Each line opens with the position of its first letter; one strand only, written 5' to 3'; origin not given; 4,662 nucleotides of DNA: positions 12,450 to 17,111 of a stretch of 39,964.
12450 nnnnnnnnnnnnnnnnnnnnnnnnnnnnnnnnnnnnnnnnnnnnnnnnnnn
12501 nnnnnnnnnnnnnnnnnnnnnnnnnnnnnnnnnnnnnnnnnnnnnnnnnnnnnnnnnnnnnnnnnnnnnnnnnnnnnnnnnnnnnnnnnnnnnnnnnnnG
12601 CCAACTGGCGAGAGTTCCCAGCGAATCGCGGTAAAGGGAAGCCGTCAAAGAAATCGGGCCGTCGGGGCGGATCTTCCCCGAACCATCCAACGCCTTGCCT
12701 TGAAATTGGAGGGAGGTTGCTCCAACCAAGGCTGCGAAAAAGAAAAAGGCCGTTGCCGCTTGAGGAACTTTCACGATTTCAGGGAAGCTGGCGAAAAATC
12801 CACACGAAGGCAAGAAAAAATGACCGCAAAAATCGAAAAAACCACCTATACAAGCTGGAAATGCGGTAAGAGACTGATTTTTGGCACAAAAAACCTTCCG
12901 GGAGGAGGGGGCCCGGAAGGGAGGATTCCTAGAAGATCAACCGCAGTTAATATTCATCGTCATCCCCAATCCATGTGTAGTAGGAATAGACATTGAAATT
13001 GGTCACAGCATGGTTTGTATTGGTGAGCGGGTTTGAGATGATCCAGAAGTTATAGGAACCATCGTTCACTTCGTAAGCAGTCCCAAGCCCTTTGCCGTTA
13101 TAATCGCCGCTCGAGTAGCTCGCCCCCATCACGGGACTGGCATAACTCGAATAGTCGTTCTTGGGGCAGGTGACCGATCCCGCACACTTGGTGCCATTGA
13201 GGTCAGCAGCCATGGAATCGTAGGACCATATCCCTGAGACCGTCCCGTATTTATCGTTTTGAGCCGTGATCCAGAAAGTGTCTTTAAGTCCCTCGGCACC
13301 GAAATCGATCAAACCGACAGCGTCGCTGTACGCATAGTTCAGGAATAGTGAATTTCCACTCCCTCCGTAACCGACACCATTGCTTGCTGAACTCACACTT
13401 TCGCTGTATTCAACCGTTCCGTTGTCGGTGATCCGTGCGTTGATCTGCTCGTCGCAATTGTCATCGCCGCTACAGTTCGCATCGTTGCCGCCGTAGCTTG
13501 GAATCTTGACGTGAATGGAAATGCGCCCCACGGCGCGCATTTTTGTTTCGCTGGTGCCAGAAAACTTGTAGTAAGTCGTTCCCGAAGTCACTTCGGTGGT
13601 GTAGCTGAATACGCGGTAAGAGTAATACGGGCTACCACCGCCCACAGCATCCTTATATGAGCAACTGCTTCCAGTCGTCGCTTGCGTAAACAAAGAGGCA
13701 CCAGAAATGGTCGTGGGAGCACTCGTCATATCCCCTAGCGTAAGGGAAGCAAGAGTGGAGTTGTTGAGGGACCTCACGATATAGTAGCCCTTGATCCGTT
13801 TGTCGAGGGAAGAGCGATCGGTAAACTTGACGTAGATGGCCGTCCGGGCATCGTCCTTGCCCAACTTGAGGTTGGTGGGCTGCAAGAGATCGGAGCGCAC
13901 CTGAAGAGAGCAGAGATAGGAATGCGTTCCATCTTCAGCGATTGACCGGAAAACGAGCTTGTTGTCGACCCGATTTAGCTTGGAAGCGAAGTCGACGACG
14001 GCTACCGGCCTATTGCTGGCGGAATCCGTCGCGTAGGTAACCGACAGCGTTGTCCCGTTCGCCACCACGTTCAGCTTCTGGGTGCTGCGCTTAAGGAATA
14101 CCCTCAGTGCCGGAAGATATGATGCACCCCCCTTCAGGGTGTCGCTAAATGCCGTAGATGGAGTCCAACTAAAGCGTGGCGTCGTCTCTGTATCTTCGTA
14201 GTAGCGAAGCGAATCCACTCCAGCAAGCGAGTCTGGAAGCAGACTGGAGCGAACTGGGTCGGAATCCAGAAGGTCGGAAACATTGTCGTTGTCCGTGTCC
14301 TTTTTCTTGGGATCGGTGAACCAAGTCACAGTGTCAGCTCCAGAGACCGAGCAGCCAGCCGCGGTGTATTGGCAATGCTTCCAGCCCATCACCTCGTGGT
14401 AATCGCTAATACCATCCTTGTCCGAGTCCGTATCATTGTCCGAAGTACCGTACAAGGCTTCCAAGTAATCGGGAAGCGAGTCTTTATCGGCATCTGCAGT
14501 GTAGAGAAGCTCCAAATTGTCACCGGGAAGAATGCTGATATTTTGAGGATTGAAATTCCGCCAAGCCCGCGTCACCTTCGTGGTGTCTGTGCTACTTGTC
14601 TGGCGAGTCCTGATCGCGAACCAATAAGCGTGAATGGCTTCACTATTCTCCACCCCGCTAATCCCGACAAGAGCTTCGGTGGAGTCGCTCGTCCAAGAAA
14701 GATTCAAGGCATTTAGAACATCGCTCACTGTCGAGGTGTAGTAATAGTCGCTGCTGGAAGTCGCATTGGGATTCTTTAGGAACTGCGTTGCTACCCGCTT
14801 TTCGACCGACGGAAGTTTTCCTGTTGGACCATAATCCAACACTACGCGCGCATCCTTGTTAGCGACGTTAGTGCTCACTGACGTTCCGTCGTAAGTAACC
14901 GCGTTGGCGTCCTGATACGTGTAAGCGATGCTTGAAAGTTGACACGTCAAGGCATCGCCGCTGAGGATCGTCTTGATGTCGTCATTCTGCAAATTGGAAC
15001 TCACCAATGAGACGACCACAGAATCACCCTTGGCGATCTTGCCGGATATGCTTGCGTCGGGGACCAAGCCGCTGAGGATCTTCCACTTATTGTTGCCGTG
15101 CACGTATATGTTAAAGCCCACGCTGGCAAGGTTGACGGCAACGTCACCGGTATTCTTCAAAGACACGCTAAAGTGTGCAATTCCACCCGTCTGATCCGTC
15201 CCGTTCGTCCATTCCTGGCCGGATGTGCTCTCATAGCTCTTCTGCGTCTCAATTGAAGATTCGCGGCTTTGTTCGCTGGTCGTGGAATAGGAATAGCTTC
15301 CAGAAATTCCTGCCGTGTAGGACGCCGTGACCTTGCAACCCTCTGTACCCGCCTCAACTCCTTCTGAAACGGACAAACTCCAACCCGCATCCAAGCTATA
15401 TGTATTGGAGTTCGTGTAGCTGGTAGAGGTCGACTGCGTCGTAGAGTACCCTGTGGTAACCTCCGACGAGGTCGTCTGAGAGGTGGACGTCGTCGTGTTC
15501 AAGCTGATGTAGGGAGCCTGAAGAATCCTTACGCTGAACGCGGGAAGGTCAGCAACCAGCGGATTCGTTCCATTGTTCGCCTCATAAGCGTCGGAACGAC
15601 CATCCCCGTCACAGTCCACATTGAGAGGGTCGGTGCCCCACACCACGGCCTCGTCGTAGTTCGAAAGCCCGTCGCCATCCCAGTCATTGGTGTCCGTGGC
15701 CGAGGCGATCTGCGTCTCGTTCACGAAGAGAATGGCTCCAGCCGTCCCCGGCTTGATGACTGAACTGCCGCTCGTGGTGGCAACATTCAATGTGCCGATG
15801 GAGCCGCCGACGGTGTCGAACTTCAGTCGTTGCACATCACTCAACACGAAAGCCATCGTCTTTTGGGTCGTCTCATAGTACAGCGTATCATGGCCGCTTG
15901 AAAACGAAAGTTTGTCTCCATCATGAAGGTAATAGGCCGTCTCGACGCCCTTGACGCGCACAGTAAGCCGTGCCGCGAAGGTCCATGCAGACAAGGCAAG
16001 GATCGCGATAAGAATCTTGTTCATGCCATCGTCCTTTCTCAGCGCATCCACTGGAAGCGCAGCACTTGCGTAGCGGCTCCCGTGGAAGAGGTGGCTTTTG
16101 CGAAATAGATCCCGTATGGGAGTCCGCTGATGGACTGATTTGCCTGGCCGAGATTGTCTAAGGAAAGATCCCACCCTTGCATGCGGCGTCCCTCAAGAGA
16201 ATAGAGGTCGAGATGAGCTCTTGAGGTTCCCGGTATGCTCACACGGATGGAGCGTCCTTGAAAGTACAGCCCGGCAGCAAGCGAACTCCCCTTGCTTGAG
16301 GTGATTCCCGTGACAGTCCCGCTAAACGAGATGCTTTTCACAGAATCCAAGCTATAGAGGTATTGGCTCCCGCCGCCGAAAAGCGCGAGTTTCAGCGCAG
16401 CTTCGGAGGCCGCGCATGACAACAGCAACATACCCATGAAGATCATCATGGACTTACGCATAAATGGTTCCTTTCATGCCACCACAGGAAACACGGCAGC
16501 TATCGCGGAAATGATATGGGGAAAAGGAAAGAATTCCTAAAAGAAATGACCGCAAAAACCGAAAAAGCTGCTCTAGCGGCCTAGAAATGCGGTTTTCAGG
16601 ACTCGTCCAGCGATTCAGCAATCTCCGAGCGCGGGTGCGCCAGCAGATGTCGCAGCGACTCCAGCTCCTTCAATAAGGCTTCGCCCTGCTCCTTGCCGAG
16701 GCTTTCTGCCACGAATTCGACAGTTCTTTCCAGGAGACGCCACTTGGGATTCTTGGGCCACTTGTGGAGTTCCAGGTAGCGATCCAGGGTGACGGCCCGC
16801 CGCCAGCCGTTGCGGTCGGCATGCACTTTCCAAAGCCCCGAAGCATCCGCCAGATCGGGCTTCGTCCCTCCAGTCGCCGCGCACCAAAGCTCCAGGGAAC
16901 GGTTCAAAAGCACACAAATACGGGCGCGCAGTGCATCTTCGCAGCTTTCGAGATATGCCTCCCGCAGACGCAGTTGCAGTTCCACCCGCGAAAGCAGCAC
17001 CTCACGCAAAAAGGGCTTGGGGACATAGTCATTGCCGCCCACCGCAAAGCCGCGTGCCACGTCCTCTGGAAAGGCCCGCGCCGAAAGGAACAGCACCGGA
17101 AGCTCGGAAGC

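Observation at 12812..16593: Lower-GC two-gene module (T9SS-CTD protein plus PA-like protein) bounded by direct copies of a ~55-nt element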

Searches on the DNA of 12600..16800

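Call 96: search_rna_families(source=window, start=12600, end=16800, threshold=evalue, max_evalue=1)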
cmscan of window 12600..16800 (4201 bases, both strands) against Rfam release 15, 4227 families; matches with E-value up to 1: 1.
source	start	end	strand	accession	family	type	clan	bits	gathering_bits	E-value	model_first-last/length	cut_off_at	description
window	12813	12920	-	RF02837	anti-hemB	Gene; sRNA;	-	22.5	49.5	0.043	1-81/81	no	Burkholderia RNA 7 (anti-hemB)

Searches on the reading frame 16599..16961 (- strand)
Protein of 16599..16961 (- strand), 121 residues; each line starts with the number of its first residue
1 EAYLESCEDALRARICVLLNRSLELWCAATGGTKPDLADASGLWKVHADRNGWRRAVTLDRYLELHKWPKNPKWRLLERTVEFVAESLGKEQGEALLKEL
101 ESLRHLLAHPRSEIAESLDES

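Call 59: search_protein_families(library=pfam, proteins=[window:16599-16961:-], max_evalue=10)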
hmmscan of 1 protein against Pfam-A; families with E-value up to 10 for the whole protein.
seq(121 aa): 0 families

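Call 60: search_solved_structures(query=window:16599-16961:-, max_evalue=10)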
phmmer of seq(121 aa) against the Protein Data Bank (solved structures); distinct sequences matched with E-value up to 10: 4.
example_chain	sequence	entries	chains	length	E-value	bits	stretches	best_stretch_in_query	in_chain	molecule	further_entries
7kpo_A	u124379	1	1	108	1.7e-12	50.7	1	6-93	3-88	Response regulator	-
8w9z_E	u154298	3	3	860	0.13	15.6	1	25-70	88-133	Pentatricopeptide repeat-containing protein At1g74850, chloroplastic-like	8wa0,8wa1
5w9a_A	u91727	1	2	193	0.25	14.7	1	34-110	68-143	Tripartite motif-containing protein 5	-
4tn3_A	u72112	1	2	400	0.9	12.9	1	34-110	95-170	TRIM5/cyclophilin A fusion protein/T4 Lysozyme chimera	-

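Call 61: search_solved_structures(query=window:16599-16961:-, max_evalue=0.001, show_alignments=1)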
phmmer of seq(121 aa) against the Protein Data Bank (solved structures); distinct sequences matched with E-value up to 0.001: 1.
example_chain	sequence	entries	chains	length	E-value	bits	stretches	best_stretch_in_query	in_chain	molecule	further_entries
7kpo_A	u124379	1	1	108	1.7e-12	50.7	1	6-93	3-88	Response regulator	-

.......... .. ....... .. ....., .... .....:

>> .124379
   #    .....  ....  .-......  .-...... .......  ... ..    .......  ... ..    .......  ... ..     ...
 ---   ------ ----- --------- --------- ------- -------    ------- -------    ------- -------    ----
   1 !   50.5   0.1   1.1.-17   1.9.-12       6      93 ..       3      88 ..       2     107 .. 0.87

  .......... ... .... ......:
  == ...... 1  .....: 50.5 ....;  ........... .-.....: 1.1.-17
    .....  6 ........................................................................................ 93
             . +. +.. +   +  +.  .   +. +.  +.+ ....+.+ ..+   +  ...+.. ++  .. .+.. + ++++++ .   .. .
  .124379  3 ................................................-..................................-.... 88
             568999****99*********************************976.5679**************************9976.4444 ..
